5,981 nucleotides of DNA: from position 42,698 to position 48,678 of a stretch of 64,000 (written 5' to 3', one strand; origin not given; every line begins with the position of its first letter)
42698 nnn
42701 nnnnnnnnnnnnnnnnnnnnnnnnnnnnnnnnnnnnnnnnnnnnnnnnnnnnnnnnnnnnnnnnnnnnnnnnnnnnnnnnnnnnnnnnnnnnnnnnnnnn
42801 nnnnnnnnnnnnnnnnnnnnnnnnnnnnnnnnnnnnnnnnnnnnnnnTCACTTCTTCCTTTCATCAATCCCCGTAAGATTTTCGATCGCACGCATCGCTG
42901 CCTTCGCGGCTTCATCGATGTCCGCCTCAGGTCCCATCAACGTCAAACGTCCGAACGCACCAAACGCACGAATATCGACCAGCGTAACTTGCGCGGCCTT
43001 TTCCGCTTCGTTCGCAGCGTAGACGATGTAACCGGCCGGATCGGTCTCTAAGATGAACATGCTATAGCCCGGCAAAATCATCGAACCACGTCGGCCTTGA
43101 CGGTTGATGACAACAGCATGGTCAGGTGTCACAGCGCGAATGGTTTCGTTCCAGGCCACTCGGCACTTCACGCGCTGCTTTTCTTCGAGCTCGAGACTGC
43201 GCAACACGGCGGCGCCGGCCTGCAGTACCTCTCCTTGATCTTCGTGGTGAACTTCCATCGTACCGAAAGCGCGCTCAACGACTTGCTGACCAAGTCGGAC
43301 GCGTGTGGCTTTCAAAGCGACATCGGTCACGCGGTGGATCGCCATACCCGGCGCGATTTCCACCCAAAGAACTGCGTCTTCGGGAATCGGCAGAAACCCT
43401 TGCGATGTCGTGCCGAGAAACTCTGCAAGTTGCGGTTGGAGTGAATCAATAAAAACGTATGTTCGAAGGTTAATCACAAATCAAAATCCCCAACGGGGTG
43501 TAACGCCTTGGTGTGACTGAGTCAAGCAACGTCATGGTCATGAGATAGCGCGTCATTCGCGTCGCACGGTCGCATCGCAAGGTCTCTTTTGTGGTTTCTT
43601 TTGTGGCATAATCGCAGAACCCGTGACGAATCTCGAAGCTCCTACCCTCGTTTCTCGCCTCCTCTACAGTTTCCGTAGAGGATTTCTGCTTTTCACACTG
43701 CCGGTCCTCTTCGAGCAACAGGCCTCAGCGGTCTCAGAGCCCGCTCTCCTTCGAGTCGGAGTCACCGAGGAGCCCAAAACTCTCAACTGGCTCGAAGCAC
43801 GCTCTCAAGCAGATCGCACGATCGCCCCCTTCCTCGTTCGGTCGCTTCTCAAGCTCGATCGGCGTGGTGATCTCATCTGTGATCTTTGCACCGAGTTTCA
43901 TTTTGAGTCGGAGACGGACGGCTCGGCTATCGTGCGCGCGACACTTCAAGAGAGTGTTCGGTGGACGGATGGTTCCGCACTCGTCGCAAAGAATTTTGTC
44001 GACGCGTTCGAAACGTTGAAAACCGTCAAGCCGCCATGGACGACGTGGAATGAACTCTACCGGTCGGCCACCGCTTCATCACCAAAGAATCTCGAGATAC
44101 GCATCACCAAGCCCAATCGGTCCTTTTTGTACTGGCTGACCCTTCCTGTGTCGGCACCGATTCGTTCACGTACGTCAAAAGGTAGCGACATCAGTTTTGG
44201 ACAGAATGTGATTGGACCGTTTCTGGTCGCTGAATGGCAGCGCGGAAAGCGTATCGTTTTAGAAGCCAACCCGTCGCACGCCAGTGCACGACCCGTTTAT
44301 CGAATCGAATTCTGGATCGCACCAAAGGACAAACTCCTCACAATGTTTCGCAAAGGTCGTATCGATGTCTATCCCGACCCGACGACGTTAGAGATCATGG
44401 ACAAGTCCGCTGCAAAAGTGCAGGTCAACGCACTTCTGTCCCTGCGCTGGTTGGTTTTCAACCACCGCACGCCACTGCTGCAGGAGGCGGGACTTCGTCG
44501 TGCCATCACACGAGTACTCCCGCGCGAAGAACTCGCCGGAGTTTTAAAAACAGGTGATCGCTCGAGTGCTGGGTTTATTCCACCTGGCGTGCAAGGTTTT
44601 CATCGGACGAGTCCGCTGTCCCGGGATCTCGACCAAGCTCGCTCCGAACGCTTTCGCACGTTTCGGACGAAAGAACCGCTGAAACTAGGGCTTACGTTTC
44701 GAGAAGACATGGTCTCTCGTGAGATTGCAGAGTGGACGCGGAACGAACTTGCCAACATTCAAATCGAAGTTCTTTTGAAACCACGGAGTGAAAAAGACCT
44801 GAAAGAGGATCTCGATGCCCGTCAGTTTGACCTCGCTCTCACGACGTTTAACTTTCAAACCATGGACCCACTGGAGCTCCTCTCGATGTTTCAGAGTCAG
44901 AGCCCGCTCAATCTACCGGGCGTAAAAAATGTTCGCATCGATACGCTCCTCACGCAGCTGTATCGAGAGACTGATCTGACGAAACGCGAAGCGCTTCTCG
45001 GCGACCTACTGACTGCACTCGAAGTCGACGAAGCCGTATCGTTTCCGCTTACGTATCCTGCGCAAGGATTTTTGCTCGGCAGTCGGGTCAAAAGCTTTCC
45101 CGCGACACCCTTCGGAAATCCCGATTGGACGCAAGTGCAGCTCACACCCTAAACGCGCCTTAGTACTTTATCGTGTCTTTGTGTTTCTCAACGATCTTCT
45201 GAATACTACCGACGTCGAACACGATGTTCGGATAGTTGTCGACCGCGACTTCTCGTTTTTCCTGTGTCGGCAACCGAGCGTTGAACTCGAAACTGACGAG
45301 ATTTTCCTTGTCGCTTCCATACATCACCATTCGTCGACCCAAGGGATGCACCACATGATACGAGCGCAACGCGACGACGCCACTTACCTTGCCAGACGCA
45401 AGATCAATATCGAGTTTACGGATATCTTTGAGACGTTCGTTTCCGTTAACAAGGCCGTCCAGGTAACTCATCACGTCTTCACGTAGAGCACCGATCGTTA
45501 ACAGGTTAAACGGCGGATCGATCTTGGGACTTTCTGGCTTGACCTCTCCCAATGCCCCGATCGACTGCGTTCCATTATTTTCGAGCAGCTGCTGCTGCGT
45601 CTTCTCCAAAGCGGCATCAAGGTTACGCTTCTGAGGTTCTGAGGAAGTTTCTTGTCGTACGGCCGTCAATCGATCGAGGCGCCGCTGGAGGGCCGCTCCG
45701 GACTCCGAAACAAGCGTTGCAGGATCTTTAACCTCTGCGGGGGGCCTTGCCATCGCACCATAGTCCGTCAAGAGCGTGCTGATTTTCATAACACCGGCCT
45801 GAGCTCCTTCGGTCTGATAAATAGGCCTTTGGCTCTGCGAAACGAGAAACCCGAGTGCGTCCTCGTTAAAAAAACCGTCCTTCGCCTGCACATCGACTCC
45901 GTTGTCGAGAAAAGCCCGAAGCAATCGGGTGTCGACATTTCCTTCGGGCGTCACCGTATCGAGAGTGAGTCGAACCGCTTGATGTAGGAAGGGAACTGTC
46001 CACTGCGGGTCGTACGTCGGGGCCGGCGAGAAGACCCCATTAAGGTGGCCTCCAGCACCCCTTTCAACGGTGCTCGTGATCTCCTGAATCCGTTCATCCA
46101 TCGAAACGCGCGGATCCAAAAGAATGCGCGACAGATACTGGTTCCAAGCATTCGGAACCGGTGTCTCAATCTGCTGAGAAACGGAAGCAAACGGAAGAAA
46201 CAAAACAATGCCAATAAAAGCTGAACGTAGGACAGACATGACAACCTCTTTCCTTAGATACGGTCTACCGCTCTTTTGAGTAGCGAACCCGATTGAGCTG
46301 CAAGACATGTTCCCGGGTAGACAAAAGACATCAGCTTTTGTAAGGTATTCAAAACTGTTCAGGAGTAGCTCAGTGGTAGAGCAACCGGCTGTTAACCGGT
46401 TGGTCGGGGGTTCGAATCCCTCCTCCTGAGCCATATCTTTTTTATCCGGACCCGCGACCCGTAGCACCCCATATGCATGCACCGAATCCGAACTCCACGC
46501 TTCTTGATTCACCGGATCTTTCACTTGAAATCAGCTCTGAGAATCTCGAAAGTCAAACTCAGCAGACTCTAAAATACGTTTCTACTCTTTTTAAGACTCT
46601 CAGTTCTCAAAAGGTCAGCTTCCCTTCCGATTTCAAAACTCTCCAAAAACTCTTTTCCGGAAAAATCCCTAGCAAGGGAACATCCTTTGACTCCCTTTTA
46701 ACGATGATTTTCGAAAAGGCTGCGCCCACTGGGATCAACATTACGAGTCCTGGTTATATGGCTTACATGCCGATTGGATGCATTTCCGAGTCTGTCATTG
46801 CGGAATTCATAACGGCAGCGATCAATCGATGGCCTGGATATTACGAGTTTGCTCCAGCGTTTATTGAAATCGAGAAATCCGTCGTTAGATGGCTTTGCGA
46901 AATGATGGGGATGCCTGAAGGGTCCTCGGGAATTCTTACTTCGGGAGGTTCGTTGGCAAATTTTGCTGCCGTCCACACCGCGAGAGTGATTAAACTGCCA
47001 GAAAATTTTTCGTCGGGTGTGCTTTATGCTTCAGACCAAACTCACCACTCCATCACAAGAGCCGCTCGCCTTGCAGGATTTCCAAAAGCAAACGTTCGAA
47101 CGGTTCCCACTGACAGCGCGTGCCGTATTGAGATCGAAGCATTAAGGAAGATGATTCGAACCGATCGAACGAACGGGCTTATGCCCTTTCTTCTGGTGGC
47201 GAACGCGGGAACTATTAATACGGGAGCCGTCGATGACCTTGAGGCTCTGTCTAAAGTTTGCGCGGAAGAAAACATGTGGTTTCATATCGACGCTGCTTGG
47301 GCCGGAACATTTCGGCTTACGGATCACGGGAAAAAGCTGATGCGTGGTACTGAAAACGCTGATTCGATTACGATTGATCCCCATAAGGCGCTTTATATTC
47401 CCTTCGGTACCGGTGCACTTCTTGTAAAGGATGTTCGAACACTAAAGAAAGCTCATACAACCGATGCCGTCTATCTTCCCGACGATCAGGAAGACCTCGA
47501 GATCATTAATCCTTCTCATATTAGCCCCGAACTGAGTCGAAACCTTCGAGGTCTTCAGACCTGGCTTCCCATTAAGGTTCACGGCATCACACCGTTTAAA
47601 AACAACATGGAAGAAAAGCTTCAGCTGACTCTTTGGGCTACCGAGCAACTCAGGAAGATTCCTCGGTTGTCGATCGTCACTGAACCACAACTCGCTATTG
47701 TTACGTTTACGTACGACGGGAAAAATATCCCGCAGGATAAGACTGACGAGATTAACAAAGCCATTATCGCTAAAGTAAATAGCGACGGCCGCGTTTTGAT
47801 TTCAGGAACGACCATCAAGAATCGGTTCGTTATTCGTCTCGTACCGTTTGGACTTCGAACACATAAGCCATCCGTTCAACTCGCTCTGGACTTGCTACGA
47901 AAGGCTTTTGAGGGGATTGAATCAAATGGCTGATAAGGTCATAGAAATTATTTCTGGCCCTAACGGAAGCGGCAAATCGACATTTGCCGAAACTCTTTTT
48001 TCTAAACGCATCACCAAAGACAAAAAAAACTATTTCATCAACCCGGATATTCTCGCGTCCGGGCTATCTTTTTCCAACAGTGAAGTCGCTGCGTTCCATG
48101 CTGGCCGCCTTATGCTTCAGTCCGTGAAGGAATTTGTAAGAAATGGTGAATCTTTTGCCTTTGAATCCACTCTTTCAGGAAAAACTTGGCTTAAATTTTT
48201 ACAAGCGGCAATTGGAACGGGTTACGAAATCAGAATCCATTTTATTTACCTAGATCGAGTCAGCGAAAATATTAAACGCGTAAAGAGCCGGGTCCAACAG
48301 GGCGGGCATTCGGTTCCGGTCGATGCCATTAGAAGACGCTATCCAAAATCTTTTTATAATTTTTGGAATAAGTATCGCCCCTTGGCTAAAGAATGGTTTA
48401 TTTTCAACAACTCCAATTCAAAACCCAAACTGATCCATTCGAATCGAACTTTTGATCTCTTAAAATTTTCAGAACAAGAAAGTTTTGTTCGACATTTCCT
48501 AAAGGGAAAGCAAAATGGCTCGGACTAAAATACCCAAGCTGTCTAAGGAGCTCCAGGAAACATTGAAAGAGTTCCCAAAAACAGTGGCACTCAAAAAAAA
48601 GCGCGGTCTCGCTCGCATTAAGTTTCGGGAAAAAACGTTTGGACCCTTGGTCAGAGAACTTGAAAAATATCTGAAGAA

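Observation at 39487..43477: Compact HO-type-like bacterial microcompartment operon whose only enzyme is an aldehyde dehydrogenase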

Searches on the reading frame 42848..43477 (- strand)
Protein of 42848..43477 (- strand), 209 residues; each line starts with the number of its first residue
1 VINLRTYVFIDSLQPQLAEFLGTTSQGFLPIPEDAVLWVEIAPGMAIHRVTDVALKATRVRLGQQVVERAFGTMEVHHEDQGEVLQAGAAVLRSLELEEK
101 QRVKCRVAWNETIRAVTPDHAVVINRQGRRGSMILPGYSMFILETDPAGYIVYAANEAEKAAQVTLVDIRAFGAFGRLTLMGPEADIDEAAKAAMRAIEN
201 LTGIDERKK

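Call 3: search_protein_families(library=pfam, proteins=[window:42848-43477:-], max_evalue=0.01)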
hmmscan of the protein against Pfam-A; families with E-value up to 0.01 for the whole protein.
window:42848-43477:- (209 aa): 1 family
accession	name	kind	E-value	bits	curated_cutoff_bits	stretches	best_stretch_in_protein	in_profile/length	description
PF00936.24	BMC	-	3.8e-08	33.6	24.5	1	142-198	4-61/75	BMC domain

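Call 16: search_solved_structures(query=window:42848-43477:-, max_evalue=0.001)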
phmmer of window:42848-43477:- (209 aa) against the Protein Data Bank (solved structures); distinct sequences matched with E-value up to 0.001: 10.
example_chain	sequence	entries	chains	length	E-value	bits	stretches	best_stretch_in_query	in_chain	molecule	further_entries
7dhq_A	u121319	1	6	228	5.2e-90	303.7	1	2-201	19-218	Microcompartments protein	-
3f56_A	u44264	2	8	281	3.5e-83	281.4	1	2-202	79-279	CsoS1D | Carboxysome shell protein CsoS1D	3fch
5v74_A8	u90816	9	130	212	1.7e-73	249.8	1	2-206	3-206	Microcompartments protein | Microcompartments protein HO-5816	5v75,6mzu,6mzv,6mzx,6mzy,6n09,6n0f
6n07_A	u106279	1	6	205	4.1e-73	248.6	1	2-204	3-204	Microcompartments protein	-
5lsr_A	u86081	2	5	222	1.2e-58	201.4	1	2-205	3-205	CcmP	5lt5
4ht5_A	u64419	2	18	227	1.3e-58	201.3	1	2-205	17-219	CO2 concentrating mechanism protein P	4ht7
5v76_A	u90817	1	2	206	9.1e-56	192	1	3-207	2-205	Microcompartments protein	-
5l39_A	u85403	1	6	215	7.6e-45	156.4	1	1-203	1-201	RMM microcompartment shell protein MSM0275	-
5suh_A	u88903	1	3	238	1.9e-35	125.7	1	3-189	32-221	MSM0271 protein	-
8ukm_A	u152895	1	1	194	0.00013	25.2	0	3-91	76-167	T33-ml30-redesigned-tandem-BMC-T-fold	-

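Call 56: search_protein_families(library=ncbifam, proteins=[window:42848-43477:-], max_evalue=0.001)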
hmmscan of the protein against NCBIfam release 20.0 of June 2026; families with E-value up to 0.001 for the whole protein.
window:42848-43477:- (209 aa): 1 family
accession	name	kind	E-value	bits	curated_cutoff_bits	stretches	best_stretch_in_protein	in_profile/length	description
NF053796.1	beta_CO2some_P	equivalog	9.2e-73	244.4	340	1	2-207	3-207/213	beta-carboxysome protein CcmP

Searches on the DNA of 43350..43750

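Call 66: search_rna_families(source=window, start=43350, end=43750, threshold=evalue, max_evalue=1)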
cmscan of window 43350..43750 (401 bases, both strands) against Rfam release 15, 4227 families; matches with E-value up to 1: 0.
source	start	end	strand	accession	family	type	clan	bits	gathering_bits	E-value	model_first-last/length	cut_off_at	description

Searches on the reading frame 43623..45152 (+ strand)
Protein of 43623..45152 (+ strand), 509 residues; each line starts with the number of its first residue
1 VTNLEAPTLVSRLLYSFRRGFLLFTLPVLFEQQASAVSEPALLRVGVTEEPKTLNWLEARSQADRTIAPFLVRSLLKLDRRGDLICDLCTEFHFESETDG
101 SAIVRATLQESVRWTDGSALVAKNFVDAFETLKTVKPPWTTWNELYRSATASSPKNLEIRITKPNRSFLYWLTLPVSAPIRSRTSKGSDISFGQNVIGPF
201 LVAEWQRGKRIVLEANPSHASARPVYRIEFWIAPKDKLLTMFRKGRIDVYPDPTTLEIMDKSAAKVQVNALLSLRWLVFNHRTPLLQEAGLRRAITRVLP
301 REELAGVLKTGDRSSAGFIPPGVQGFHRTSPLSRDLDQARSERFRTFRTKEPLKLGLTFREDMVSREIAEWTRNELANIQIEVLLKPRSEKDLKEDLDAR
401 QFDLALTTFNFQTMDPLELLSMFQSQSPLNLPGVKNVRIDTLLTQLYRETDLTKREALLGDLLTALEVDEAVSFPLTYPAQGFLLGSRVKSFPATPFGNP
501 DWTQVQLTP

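Call 3: search_protein_families(library=pfam, proteins=[window:43623-45152:+], max_evalue=0.01)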
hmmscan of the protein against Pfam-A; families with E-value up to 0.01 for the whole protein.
window:43623-45152:+ (509 aa): 1 family
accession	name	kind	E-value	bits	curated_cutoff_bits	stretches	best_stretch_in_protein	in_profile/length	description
PF00496.27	SBP_bac_5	-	2.9e-36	125.8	32.4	1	98-427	13-364/368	Bacterial extracellular solute-binding proteins, family 5 Middle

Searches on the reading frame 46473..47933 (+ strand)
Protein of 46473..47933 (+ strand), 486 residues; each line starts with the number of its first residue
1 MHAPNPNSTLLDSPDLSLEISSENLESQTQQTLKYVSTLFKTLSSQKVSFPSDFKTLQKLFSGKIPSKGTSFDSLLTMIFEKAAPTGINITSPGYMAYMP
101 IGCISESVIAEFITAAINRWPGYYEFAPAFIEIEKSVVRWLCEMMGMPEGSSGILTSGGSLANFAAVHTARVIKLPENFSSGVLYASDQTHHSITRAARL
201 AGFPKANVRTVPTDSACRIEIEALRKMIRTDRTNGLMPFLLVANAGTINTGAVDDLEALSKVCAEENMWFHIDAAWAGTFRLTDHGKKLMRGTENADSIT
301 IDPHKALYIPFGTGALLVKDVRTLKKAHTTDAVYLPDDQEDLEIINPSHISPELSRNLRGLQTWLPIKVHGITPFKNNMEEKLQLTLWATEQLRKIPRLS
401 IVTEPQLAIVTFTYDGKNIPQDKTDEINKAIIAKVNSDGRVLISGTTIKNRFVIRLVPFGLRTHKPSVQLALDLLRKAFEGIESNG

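Call 5: search_protein_families(library=pfam, proteins=[window:46473-47933:+], max_evalue=0.001)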
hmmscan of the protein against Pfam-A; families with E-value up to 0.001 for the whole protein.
window:46473-47933:+ (486 aa): 5 families
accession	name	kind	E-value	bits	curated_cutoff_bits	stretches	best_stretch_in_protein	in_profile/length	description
PF00282.25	Pyridoxal_deC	-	6.8e-66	223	27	1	58-414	5-374/375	Pyridoxal-dependent decarboxylase conserved domain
PF00266.25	Aminotran_5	-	1.3e-09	37.9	21.5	1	150-320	61-215/371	Aminotransferase class-V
PF01212.27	Beta_elim_lyase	-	1.5e-06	28.2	27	1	187-330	77-222/288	Beta-eliminating lyase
PF00155.27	Aminotran_1_2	-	0.00027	20.7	19.7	1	151-280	65-192/361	Aminotransferase class I and II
PF05889.19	SepSecS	-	0.00074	18.8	21.1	0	190-325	110-243/389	O-phosphoseryl-tRNA(Sec) selenium transferase, SepSecS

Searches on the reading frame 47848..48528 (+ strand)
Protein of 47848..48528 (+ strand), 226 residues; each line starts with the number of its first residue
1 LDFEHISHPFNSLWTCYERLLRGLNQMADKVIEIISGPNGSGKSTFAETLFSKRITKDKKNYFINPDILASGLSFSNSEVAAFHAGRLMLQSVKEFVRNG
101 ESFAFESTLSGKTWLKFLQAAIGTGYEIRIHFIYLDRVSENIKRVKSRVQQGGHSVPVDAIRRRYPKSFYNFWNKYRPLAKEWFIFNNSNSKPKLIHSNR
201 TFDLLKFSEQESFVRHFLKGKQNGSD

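Call 5: search_protein_families(library=pfam, proteins=[window:47848-48528:+], max_evalue=0.001)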
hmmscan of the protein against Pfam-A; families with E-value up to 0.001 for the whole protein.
window:47848-48528:+ (226 aa): 2 families
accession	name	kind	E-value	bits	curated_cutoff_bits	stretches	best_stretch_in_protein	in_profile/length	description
PF06414.18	Zeta_toxin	-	2.4e-08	34.1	22.3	1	28-163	14-161/199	Zeta toxin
PF13671.12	AAA_33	-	1.9e-05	25.4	27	1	35-159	4-129/143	AAA domain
